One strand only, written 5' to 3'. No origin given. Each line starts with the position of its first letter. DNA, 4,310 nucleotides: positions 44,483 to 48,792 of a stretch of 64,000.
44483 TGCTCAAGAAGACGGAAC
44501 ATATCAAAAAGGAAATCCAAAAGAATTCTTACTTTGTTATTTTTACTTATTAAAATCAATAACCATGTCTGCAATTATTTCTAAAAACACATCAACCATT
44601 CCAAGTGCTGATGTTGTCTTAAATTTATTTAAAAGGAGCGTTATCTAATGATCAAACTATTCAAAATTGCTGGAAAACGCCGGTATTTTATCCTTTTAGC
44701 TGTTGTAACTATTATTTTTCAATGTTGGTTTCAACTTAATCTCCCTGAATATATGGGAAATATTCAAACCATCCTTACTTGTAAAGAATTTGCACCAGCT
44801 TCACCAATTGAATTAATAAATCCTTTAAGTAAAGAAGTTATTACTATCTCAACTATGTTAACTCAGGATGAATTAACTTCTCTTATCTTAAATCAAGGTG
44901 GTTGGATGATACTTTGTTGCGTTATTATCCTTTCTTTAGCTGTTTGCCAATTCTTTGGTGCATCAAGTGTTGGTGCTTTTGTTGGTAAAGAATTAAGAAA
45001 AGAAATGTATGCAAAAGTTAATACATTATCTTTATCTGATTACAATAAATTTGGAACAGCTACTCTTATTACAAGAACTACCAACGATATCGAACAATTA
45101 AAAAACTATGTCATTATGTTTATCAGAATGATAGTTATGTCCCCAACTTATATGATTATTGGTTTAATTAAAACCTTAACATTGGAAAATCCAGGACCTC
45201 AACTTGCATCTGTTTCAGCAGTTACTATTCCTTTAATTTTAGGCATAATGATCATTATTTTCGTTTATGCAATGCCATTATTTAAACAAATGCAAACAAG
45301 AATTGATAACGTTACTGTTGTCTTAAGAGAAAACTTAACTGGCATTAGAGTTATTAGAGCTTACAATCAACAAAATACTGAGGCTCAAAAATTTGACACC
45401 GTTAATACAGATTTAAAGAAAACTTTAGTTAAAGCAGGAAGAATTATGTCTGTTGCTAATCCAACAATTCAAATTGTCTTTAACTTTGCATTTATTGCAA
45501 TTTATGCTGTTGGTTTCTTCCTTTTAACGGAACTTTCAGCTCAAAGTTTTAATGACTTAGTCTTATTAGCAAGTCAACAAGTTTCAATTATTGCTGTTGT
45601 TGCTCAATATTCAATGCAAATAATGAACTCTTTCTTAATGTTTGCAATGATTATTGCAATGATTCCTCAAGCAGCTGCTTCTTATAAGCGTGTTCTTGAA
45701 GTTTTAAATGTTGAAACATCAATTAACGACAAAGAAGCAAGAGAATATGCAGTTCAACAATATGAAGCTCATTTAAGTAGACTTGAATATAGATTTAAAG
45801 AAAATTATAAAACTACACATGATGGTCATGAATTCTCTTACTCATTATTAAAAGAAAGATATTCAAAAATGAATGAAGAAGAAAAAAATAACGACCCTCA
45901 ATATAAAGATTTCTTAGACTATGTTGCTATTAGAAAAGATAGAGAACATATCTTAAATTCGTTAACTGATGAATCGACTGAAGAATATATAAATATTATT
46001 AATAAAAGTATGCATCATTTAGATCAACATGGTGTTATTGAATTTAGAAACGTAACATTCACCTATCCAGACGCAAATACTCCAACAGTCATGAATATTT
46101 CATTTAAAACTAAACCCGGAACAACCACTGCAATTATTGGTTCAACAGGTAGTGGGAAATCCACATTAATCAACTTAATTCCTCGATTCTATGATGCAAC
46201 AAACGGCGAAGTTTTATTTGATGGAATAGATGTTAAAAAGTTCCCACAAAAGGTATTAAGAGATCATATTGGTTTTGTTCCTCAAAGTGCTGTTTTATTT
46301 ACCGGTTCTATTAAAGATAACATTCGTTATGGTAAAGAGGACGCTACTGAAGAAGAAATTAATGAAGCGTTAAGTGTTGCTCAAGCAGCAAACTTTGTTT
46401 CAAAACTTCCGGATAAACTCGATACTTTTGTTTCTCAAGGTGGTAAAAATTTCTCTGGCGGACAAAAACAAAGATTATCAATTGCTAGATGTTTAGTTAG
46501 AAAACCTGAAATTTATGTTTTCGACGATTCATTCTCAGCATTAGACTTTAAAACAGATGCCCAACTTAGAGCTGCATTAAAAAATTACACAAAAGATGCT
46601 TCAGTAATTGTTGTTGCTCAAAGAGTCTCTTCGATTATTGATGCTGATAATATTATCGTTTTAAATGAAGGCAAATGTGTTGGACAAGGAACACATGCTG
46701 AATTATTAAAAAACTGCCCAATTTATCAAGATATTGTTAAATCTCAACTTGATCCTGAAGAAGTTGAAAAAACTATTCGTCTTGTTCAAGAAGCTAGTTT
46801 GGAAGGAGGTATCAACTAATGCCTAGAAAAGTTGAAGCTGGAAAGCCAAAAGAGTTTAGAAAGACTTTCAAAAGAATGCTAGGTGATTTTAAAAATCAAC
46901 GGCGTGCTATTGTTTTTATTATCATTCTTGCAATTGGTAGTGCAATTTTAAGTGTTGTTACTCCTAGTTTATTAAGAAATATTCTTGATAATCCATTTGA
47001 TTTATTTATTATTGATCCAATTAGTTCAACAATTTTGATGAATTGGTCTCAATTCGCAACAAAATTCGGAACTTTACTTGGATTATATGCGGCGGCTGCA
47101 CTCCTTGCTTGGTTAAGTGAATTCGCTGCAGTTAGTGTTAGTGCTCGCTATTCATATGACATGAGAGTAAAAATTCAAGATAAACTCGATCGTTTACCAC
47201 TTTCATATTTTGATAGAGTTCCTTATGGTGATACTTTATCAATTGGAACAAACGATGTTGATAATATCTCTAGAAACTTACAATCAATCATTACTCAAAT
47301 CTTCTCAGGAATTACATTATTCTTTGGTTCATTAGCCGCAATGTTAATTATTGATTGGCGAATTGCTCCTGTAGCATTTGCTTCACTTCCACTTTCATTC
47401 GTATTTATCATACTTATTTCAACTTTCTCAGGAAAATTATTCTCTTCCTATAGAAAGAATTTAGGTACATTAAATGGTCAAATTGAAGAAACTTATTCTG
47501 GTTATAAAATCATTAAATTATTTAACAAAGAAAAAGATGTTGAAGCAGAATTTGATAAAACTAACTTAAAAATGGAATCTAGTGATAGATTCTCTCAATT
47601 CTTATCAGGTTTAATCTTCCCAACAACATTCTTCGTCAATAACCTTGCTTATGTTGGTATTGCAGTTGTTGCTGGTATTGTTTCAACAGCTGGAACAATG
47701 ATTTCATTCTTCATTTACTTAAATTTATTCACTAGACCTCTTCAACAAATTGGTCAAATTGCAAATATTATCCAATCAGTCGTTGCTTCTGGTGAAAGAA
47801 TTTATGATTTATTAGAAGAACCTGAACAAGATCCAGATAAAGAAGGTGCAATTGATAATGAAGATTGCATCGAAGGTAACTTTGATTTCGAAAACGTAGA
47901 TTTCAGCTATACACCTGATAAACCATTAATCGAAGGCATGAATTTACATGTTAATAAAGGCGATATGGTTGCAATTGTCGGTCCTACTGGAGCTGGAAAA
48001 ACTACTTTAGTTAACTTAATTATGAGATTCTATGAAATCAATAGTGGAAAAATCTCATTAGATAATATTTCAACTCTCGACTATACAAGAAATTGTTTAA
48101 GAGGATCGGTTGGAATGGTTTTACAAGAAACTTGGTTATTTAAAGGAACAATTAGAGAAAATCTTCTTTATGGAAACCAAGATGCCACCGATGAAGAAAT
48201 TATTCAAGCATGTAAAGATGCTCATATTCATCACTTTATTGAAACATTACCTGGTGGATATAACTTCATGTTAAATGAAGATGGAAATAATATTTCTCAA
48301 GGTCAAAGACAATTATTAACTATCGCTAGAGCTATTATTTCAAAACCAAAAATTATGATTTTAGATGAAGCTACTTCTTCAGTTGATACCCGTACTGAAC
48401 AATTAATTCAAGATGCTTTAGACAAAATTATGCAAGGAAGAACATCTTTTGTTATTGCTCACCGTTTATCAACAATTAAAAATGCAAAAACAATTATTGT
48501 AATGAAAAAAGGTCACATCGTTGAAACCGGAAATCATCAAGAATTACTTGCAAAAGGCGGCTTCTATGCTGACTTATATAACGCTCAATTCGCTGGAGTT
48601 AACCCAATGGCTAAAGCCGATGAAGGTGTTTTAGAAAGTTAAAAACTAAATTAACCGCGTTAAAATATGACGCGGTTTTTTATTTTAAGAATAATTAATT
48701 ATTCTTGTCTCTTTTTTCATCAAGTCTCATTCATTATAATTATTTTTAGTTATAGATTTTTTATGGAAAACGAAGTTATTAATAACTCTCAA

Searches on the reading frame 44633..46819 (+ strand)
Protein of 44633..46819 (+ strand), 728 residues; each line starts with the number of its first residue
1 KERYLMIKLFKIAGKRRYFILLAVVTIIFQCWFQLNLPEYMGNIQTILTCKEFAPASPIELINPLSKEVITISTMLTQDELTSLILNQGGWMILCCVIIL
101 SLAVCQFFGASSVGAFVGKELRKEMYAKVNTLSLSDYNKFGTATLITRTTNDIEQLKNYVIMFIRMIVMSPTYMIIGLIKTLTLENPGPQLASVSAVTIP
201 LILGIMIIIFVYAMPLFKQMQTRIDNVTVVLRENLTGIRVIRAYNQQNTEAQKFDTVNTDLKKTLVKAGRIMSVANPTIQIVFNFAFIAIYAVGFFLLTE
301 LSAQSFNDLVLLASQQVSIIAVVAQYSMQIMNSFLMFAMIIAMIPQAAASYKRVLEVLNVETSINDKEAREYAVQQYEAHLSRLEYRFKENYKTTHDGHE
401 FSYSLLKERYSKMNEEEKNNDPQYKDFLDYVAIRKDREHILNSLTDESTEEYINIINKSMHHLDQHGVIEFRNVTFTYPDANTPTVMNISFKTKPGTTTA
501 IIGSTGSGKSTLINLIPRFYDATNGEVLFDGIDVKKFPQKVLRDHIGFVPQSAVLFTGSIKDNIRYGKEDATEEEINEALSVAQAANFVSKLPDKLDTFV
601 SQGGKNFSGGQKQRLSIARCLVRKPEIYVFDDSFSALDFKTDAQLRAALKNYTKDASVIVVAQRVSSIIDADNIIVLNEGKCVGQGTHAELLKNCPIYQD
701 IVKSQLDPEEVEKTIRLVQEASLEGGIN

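Call 21: search_protein_families(library=ncbifam, proteins=[window:44633-46819:+], max_evalue=1e-10)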
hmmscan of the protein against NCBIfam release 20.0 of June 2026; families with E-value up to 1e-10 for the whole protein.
window:44633-46819:+ (728 aa): 157 families (the best 25 are shown)
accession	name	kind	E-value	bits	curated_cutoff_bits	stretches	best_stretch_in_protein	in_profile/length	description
TIGR02203.1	MsbA_lipidA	equivalog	2.3e-95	320.3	602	2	465-705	328-569/572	lipid A export permease/ATP-binding protein MsbA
TIGR02204.1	MsbA_rel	hypoth_equivalog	6.4e-94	315.7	780.4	2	463-705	332-575/576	ABC transporter, permease/ATP-binding protein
NF052233.1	CphA_assoc_ABC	equivalog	1.9e-83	281.1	880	2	464-715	504-753/766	cyanophycin metabolism-associated ABC transporter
TIGR00958.1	3a01208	subfamily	4.7e-82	276.4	874.6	1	464-702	474-711/711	antigen peptide transporter 2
NF008381.0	PRK11176.1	equivalog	7.3e-82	275.6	867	2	465-706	338-580/582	lipid A ABC transporter ATP-binding protein/permease MsbA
NF045513.1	HepA_fam_ABC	equivalog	8.4e-81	272.2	725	1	445-693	352-597/610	heterocyst formation ABC transporter subunit HepA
NF010178.0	PRK13657.1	equivalog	1.6e-75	254.7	733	1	460-706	326-571/588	glucan ABC transporter ATP-binding protein/ permease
TIGR03375.1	type_I_sec_LssB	subfamily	1.9e-72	244.6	693.1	1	458-694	455-691/696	type I secretion system permease/ATPase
NF008055.0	PRK10789.1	equivalog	5.1e-72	243.1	845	2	457-705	323-571/590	SmdA family multidrug ABC transporter permease/ATP-binding protein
TIGR02857.1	CydD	equivalog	2.5e-68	231.3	435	1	464-677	320-529/529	thiol reductant ABC exporter subunit CydD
TIGR03797.1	NHLM_micro_ABC2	equivalog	2.8e-67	227.7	709.4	1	465-706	448-686/686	NHLP bacteriocin export ABC transporter permease/ATPase subunit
NF008364.0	PRK11160.1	equivalog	5.3e-67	226.7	630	1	458-703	329-573/575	heme ABC transporter ATP-binding protein/permease CydC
TIGR03796.1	NHLM_micro_ABC1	equivalog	1e-66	225.6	853.3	1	441-702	450-709/710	NHLP family bacteriocin export ABC transporter peptidase/permease/ATPase subunit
TIGR01846.1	type_I_sec_HlyB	subfamily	2.3e-66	224.5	725.55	1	463-706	450-693/694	type I secretion system permease/ATPase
NF008056.1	PRK10790.1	equivalog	2.3e-64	217.9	746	1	465-711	337-581/584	SmdB family multidrug efflux ABC transporter permease/ATP-binding protein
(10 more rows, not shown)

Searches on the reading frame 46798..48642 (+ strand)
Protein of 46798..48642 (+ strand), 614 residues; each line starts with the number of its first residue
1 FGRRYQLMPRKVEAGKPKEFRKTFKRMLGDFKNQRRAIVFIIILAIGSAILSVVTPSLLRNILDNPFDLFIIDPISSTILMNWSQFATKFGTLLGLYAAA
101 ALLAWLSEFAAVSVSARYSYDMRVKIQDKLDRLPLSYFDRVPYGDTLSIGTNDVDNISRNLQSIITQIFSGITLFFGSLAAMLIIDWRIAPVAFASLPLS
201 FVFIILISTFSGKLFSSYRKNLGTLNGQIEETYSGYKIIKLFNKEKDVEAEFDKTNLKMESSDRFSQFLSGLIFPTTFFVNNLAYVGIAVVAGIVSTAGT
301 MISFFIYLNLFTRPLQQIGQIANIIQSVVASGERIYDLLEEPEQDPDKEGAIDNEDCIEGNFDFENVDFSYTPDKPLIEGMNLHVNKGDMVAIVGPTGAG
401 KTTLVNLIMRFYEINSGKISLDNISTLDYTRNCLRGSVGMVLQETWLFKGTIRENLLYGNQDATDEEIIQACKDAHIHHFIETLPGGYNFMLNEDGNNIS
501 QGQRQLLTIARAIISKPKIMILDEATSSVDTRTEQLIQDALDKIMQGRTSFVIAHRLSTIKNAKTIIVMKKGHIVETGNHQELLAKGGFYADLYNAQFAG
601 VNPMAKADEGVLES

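Call 21: search_protein_families(library=ncbifam, proteins=[window:46798-48642:+], max_evalue=1e-10)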
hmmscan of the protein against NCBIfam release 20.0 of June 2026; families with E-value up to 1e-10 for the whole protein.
window:46798-48642:+ (614 aa): 161 families (the best 25 are shown)
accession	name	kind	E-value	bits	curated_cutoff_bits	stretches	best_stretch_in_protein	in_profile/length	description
TIGR02203.1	MsbA_lipidA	equivalog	8.1e-119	397.7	602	1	23-599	1-571/572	lipid A export permease/ATP-binding protein MsbA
NF052233.1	CphA_assoc_ABC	equivalog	1.8e-109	367.2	880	1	33-602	181-748/766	cyanophycin metabolism-associated ABC transporter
TIGR02204.1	MsbA_rel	hypoth_equivalog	7.4e-105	351.8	780.4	1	35-598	18-576/576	ABC transporter, permease/ATP-binding protein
NF045513.1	HepA_fam_ABC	equivalog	4.1e-99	332.7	725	1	18-597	16-609/610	heterocyst formation ABC transporter subunit HepA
NF008056.1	PRK10790.1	equivalog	4.3e-98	329.3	746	1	18-601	5-579/584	SmdB family multidrug efflux ABC transporter permease/ATP-binding protein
TIGR00958.1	3a01208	subfamily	3e-96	323.3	874.6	1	19-593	144-710/711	antigen peptide transporter 2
NF008381.0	PRK11176.1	equivalog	1.2e-94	317.8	867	1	22-599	11-581/582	lipid A ABC transporter ATP-binding protein/permease MsbA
TIGR03796.1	NHLM_micro_ABC1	equivalog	1.3e-94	317.8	853.3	1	21-593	139-708/710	NHLP family bacteriocin export ABC transporter peptidase/permease/ATPase subunit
NF010178.0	PRK13657.1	equivalog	8.9e-94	315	733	1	22-601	5-574/588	glucan ABC transporter ATP-binding protein/ permease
TIGR01846.1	type_I_sec_HlyB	subfamily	5.5e-92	309.2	725.55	1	23-597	126-692/694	type I secretion system permease/ATPase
TIGR03797.1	NHLM_micro_ABC2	equivalog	4.6e-86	289.8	709.4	1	30-597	130-685/686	NHLP bacteriocin export ABC transporter permease/ATPase subunit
TIGR03375.1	type_I_sec_LssB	subfamily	2.9e-83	280.4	693.1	1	177-586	277-691/696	type I secretion system permease/ATPase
TIGR01193.1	bacteriocin_ABC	subfamily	4.5e-80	270.1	523.85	1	18-595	138-707/708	peptide cleavage/export ABC transporter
TIGR02857.1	CydD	equivalog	2.1e-75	254.7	435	1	82-569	39-529/529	thiol reductant ABC exporter subunit CydD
NF008055.0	PRK10789.1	equivalog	3.2e-75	253.7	845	1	31-597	11-571/590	SmdA family multidrug ABC transporter permease/ATP-binding protein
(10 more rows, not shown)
